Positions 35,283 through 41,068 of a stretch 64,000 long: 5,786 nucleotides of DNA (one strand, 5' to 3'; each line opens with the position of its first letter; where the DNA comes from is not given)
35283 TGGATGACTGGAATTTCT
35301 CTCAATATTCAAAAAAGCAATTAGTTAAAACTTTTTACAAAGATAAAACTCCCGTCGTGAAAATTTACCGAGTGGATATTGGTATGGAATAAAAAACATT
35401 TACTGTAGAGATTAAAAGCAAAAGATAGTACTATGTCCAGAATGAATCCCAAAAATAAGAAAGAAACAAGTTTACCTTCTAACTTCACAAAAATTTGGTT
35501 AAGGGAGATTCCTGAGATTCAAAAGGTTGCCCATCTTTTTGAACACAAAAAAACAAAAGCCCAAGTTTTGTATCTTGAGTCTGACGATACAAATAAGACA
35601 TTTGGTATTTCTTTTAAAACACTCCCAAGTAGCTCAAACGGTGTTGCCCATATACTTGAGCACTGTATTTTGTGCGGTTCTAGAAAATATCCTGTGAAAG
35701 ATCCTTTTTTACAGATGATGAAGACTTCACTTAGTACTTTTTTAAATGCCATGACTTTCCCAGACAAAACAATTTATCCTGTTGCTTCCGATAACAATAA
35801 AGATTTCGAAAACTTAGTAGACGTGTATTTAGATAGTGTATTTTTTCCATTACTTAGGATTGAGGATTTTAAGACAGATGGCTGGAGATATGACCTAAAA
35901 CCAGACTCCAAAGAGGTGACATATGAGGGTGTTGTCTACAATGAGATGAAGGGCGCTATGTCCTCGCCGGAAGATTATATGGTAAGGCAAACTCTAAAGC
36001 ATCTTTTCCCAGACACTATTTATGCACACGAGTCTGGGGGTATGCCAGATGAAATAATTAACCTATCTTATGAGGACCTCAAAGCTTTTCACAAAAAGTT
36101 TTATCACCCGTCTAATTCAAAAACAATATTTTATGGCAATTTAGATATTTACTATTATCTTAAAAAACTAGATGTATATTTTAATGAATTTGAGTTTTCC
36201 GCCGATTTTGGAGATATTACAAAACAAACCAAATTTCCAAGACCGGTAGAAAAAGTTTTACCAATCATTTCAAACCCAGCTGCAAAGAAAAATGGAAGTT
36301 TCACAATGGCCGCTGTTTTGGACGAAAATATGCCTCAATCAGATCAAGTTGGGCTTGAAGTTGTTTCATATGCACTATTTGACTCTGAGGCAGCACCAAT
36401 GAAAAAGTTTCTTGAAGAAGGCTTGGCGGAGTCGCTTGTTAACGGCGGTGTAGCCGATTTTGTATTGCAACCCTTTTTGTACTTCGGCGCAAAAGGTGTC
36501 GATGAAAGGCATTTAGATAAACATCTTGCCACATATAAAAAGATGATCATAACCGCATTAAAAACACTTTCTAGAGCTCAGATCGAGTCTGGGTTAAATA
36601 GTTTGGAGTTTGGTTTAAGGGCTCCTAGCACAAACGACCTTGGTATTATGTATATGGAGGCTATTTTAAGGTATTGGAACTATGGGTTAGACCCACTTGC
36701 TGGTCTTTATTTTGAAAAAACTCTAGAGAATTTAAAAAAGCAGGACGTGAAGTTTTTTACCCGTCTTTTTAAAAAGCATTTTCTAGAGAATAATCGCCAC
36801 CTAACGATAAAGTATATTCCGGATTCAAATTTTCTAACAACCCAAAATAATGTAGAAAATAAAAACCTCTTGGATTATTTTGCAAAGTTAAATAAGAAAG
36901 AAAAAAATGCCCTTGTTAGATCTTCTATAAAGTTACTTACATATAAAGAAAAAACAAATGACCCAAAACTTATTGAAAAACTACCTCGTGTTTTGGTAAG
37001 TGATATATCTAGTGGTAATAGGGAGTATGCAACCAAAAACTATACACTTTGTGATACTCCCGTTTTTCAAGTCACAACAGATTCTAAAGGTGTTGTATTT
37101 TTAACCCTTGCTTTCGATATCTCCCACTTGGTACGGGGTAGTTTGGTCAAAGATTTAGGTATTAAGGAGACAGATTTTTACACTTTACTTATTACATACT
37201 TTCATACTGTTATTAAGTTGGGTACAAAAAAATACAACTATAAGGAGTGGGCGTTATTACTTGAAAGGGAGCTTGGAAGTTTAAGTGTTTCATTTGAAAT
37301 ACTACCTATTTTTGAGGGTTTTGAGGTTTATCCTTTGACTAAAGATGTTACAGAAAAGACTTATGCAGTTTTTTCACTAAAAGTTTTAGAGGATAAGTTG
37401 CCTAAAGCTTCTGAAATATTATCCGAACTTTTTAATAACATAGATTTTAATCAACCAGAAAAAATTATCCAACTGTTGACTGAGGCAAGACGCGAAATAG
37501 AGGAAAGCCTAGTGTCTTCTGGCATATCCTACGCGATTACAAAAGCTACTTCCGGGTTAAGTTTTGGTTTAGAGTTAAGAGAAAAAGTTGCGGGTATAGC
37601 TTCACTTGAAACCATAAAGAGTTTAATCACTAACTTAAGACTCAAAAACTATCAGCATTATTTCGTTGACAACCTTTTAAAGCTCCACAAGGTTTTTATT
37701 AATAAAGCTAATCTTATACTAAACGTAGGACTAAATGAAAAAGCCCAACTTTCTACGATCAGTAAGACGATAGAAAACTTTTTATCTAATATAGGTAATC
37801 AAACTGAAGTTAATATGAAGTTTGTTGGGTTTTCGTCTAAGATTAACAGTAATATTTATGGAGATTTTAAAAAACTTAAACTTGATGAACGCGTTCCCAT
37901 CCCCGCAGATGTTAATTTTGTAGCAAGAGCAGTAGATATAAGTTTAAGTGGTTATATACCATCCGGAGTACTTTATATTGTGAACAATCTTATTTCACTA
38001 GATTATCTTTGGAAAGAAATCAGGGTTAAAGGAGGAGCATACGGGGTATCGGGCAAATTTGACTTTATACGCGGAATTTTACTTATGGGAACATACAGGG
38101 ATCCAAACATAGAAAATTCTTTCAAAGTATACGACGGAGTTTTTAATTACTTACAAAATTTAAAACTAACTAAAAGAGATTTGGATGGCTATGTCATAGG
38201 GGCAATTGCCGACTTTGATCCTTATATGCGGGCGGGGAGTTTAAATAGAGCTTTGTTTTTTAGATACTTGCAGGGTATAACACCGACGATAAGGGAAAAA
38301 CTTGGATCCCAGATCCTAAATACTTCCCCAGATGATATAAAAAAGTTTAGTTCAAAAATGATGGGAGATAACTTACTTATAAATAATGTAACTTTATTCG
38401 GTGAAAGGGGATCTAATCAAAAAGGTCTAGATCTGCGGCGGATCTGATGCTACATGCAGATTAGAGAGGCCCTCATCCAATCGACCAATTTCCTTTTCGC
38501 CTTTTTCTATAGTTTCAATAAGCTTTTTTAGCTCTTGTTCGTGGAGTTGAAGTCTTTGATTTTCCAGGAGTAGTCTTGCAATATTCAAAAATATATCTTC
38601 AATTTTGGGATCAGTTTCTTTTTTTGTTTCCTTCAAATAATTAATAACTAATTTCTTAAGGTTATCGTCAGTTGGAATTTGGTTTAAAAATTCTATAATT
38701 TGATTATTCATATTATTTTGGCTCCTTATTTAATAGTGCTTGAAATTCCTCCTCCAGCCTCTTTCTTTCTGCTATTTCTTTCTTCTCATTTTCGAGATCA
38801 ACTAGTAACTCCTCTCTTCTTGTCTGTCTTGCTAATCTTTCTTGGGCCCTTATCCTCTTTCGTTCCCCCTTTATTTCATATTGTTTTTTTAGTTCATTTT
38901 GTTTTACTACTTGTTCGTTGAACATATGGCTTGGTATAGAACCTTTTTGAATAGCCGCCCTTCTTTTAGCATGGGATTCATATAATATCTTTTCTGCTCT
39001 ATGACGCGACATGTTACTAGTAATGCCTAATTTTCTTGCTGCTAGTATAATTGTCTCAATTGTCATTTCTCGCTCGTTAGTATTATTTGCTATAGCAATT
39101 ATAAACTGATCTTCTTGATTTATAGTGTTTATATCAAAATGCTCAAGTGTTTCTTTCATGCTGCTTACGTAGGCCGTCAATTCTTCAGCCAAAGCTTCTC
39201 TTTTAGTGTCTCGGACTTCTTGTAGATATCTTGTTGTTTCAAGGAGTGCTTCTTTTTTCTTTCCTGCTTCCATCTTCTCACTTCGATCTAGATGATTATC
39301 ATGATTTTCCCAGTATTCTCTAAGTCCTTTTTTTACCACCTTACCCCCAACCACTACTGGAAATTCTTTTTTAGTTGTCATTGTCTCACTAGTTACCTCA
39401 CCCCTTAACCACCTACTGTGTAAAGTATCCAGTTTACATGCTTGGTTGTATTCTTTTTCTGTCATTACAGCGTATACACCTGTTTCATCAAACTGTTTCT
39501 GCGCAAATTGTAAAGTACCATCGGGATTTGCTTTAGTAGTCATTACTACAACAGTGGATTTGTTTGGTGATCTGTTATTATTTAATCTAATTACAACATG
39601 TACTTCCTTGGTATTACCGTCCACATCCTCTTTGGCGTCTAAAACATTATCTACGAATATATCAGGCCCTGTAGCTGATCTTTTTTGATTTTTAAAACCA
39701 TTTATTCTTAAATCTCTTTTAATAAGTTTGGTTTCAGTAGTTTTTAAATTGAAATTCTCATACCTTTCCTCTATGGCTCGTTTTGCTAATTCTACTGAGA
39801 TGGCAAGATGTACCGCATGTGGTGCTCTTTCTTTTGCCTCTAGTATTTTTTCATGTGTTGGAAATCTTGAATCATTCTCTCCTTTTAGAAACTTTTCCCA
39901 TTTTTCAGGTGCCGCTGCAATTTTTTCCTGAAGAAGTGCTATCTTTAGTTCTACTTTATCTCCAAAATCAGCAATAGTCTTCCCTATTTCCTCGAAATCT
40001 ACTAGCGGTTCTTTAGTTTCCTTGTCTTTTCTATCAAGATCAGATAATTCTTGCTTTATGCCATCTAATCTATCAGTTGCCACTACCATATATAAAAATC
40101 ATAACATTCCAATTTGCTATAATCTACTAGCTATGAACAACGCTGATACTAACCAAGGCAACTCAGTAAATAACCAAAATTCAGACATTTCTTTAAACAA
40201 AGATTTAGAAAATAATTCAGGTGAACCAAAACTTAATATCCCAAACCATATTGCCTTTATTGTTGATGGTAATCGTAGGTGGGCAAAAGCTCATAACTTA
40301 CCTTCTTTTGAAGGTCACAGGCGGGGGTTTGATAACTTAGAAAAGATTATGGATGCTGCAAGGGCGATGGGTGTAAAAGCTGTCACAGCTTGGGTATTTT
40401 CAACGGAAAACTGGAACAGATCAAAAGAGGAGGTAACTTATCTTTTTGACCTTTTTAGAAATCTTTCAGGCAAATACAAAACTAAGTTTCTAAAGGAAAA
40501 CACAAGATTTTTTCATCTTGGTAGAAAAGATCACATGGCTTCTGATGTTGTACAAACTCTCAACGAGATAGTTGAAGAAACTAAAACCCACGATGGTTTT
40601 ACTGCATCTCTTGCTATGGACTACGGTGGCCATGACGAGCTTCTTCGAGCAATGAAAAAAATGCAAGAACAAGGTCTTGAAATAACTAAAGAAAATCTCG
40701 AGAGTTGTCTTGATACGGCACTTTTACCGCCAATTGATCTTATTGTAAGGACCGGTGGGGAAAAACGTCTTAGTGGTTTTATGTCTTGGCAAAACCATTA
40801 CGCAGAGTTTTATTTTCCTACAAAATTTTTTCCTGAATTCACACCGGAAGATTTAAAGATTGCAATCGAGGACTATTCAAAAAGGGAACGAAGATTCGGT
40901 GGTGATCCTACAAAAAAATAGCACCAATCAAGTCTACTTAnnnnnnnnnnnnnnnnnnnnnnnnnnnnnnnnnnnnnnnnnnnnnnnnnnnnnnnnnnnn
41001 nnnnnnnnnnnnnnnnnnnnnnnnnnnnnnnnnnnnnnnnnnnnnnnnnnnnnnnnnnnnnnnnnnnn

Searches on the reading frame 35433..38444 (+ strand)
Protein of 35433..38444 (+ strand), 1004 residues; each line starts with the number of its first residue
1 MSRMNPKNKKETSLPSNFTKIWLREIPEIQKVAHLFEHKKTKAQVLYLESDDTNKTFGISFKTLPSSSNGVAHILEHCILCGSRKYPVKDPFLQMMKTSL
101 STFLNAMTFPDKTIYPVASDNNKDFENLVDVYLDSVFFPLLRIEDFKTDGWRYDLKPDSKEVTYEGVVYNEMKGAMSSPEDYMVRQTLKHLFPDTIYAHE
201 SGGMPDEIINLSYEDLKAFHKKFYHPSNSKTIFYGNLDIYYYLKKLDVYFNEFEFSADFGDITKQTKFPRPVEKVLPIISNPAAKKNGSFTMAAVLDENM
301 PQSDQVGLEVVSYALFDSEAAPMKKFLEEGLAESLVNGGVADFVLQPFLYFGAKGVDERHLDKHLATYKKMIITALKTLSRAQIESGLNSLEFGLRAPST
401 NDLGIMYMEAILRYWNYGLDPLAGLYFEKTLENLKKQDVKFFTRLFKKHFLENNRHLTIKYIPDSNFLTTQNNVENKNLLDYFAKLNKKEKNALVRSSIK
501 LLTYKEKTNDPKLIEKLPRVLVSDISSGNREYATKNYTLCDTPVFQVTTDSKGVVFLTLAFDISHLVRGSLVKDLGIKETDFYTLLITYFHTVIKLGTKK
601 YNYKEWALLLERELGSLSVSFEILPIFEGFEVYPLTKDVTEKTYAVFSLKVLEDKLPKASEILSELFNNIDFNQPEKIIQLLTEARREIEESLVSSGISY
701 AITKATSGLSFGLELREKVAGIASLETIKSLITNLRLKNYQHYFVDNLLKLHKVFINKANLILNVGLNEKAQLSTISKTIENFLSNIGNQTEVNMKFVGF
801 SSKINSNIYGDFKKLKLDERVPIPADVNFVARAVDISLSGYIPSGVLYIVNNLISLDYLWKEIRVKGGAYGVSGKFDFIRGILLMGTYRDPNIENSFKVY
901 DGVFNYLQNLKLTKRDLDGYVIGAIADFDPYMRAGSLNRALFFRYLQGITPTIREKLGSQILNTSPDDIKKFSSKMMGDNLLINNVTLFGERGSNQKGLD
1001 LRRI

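Call 75: search_protein_families(library=pfam, proteins=[window:35433-38444:+], max_evalue=0.00001)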
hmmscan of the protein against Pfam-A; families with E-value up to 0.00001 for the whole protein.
window:35433-38444:+ (1004 aa): 4 families
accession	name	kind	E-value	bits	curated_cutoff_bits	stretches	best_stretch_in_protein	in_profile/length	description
PF08367.16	M16C_assoc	-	6.5e-36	124.2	25.3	1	463-731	3-252/252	Peptidase M16C associated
PF22516.1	PreP_C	-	8.8e-33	113.8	27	1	819-976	2-158/173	PreP C-terminal domain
PF05193.26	Peptidase_M16_C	-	2.3e-17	63.9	23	1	210-389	1-179/181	Peptidase M16 inactive domain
PF00675.25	Peptidase_M16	-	6.4e-13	49.3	22.3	1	67-148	29-107/149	Insulinase (Peptidase family M16)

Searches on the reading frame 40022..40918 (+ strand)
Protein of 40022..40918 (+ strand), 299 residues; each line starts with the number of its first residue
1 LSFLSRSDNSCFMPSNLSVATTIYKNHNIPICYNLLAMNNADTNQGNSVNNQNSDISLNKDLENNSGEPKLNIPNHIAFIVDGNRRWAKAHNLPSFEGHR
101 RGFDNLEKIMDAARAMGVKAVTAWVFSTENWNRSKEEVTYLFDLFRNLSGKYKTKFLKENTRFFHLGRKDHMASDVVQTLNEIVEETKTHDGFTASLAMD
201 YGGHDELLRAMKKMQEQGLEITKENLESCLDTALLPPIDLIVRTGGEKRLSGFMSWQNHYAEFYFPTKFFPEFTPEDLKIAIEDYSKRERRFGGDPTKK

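Call 76: search_protein_families(library=pfam, proteins=[window:40022-40918:+], max_evalue=0.00001)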
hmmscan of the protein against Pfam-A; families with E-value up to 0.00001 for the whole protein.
window:40022-40918:+ (299 aa): 1 family
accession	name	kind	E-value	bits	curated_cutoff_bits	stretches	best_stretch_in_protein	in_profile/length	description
PF01255.24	Prenyltransf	-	2.9e-70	236.7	27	1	80-293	1-219/219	Putative undecaprenyl diphosphate synthase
